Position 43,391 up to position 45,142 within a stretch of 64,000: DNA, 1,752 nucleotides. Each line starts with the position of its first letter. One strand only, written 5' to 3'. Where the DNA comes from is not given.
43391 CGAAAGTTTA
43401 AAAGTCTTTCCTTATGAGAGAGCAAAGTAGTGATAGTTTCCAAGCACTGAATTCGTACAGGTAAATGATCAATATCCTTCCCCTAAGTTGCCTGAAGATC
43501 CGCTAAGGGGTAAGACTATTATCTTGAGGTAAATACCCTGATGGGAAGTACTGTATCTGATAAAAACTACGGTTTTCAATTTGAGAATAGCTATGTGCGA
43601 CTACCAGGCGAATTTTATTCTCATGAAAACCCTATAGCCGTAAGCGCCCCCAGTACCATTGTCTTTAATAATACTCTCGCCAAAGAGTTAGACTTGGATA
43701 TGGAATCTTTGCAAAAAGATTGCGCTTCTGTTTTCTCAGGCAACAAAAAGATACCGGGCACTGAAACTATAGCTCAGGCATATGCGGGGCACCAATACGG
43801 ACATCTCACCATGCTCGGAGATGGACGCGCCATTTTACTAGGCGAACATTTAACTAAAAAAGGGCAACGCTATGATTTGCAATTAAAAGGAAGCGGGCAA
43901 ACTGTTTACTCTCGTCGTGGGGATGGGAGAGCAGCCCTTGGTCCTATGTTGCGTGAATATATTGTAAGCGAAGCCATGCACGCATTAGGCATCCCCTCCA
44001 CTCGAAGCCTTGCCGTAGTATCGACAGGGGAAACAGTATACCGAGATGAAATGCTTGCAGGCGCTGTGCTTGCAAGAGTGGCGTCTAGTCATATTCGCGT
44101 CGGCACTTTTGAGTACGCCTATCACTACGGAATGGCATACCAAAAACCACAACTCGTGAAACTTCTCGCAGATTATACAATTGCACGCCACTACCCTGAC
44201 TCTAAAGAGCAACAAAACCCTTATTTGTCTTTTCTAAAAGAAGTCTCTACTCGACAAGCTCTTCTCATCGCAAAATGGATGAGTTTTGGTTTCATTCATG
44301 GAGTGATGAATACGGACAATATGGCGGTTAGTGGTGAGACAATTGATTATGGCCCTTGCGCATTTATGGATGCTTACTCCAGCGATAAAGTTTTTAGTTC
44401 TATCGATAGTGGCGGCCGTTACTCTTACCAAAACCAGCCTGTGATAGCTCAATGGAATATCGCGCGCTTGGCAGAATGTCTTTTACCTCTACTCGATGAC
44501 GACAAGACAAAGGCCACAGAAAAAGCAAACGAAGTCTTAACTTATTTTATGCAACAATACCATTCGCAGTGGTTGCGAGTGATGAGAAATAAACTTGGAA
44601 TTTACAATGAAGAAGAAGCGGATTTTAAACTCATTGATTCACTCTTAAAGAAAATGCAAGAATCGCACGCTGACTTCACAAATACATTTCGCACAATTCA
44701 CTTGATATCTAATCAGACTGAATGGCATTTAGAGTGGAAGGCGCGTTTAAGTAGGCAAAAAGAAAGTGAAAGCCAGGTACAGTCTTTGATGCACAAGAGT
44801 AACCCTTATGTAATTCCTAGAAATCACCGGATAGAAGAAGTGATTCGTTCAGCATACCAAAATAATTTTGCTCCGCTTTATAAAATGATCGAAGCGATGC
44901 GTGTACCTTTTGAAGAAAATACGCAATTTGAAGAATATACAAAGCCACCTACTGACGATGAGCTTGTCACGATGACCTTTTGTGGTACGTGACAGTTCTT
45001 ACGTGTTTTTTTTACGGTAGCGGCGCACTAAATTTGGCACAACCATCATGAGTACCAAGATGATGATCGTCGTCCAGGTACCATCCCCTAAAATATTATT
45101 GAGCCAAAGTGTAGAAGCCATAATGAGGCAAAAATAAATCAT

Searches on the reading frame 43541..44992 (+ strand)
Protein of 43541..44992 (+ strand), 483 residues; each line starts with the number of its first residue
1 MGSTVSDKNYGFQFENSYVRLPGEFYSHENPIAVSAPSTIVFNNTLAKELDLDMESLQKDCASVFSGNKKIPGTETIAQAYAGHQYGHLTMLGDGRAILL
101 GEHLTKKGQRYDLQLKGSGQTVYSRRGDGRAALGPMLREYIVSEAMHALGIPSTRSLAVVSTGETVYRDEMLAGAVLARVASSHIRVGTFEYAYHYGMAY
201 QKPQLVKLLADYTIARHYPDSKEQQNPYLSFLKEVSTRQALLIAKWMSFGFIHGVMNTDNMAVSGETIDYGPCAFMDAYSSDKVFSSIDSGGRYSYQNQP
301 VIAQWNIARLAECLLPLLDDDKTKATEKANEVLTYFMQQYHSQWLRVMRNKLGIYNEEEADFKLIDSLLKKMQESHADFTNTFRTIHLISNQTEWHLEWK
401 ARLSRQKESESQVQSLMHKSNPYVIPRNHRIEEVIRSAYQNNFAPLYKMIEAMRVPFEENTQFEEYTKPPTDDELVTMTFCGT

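Call 10: search_protein_families(library=pfam, proteins=[window:43541-44992:+])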
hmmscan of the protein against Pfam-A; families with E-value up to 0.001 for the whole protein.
window:43541-44992:+ (483 aa): 1 family
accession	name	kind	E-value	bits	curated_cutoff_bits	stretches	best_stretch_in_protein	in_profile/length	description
PF02696.19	SelO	-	1.5e-110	370.6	22.8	1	13-453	6-465/466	Protein adenylyltransferase SelO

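Call 38: find_homologous_proteins(query=window:43541-44992:+, max_evalue=1e-80)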
Query window:43541-44992:+ (483 aa): 7999 proteins with E <= 1e-80 among 8000 candidates; the best 120 are listed.
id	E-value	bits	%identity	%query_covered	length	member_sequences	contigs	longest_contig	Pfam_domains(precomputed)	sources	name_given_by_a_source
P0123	0.0e+0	1106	100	100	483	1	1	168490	PF02696.20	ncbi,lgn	-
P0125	1.2e-201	689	63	98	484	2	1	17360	PF02696.20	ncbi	-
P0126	4.3e-188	644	61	98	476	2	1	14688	PF02696.20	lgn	-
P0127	1.7e-184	632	58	98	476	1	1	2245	PF02696.20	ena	-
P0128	5.1e-176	604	57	98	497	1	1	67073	PF02696.20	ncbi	-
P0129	3.2e-175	601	58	99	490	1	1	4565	PF02696.20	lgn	-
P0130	4.3e-173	594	56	98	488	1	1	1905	PF02696.20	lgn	-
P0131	6.8e-172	590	57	99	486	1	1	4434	PF02696.20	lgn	-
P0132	9.7e-172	590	55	100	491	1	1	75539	PF02696.20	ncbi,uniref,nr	ncbi:YdiU family protein [Oceanobacillus piezotolerans]|uniref:Protein nucleotidyltransferase YdiU n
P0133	1.1e-171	590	56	98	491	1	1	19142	PF02696.20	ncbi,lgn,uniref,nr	ncbi:protein adenylyltransferase SelO [Niallia endozanthoxylica]|uniref:Protein nucleotidyltransfera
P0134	6.3e-171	587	56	98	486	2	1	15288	PF02696.20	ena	-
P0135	1.1e-170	586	56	98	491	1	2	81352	PF02696.20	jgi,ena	-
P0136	1.8e-170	586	56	98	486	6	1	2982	PF02696.20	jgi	jgi:uncharacterized protein YdiU (UPF0061 family)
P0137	5.2e-170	584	56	99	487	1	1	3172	PF02696.20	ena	-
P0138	9.6e-170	583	57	98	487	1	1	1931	PF02696.20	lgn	-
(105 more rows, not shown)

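Call 55: find_encoding_contigs(protein=P0125, flank=10000, max_places=3)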
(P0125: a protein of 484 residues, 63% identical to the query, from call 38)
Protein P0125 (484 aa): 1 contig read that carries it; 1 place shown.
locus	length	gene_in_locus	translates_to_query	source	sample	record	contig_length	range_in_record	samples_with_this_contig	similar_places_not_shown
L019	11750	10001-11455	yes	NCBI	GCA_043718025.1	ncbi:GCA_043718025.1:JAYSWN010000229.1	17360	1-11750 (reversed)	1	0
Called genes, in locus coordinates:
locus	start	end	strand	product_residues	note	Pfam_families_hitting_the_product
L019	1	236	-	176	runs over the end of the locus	-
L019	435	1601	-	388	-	-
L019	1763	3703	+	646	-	PF00578:AhpC-TSA, PF08534:Redoxin (weak), PF03712:Cu2_monoox_C (weak)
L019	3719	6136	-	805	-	PF03109:ABC1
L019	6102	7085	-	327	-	-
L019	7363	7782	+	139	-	-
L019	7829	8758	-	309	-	PF01149:Fapy_DNA_glyco, PF06831:H2TH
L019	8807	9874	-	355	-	PF05990:DUF900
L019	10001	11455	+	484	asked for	PF02696:SelO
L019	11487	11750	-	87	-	?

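Call 56: find_encoding_contigs(protein=P0126, flank=10000, max_places=3)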
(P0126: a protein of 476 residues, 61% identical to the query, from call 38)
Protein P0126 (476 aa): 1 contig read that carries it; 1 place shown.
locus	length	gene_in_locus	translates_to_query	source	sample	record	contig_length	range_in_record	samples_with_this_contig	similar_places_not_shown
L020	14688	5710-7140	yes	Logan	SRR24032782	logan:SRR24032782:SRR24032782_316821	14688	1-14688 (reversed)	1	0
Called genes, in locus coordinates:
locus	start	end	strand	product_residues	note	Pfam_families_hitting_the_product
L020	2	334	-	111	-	?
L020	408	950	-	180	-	PF00080:Sod_Cu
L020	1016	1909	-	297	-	-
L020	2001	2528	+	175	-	PF13899:Thioredoxin_7, PF13098:Thioredoxin_2 (weak)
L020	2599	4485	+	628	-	-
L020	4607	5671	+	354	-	-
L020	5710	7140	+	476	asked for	PF02696:SelO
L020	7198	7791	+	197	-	PF00588:SpoU_methylase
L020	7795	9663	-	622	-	PF10096:DUF2334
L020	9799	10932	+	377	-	PF00149:Metallophos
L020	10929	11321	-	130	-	PF13772:AIG2_2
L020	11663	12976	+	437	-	-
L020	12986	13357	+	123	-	-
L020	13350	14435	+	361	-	-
